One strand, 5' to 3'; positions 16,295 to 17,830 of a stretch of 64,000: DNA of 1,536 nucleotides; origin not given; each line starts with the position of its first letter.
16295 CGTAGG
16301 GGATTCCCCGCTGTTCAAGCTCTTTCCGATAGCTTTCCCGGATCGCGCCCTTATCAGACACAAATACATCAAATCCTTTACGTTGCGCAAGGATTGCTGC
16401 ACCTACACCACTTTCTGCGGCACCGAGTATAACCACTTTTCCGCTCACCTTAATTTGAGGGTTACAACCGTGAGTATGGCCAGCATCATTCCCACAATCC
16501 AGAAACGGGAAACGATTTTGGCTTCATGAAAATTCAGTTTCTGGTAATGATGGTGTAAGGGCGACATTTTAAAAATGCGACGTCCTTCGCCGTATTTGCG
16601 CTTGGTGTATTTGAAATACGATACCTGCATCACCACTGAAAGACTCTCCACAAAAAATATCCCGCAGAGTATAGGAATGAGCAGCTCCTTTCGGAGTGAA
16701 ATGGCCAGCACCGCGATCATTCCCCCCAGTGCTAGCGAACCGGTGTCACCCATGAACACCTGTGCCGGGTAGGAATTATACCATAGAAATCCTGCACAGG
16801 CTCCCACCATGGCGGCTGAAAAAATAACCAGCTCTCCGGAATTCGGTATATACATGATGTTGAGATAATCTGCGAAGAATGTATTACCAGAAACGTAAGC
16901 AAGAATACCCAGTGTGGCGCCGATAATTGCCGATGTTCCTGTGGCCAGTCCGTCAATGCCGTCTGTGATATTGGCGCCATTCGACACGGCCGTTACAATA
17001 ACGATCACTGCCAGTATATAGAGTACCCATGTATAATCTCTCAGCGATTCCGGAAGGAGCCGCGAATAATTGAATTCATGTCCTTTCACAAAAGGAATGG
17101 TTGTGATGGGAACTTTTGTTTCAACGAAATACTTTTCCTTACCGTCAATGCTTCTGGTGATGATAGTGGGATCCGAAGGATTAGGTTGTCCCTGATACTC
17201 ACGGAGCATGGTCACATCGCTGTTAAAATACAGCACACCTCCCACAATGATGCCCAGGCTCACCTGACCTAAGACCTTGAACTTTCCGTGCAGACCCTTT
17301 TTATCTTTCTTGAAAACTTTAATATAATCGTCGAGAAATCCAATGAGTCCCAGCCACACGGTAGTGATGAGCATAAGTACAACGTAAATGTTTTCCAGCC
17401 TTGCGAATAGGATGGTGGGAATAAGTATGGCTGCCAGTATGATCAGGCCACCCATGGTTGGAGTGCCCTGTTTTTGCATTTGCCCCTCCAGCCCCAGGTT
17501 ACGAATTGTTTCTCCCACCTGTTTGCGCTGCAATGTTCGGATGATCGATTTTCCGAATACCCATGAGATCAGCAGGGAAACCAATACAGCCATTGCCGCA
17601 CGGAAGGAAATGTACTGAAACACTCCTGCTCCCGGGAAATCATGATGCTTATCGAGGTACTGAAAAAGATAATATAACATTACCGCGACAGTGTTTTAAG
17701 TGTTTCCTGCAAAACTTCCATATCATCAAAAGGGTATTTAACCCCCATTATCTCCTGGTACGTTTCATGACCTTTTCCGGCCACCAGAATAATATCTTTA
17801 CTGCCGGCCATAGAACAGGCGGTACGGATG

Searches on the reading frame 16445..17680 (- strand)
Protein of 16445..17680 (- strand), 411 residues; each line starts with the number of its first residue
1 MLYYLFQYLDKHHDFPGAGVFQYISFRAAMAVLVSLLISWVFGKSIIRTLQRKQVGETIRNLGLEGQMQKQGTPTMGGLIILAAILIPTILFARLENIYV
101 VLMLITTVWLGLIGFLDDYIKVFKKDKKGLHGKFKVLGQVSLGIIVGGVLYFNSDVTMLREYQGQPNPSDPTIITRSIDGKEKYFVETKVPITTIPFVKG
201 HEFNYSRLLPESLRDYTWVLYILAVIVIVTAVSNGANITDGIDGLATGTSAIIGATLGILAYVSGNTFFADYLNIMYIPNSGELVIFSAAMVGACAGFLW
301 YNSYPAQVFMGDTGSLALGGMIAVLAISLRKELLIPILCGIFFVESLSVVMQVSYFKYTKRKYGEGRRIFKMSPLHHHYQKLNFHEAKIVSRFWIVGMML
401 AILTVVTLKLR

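Call 25: search_protein_families(library=pfam, proteins=[window:16445-17680:-], max_evalue=0.001)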
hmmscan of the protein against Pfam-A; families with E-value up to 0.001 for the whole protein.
window:16445-17680:- (411 aa): 2 families
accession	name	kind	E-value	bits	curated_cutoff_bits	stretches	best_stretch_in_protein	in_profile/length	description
PF00953.26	Glycos_transf_4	-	2.2e-30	106.2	27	1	101-329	2-159/160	Glycosyl transferase family 4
PF10555.14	MraY_sig1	-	2.3e-05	24.1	20.1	1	70-82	1-13/13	Phospho-N-acetylmuramoyl-pentapeptide-transferase signature 1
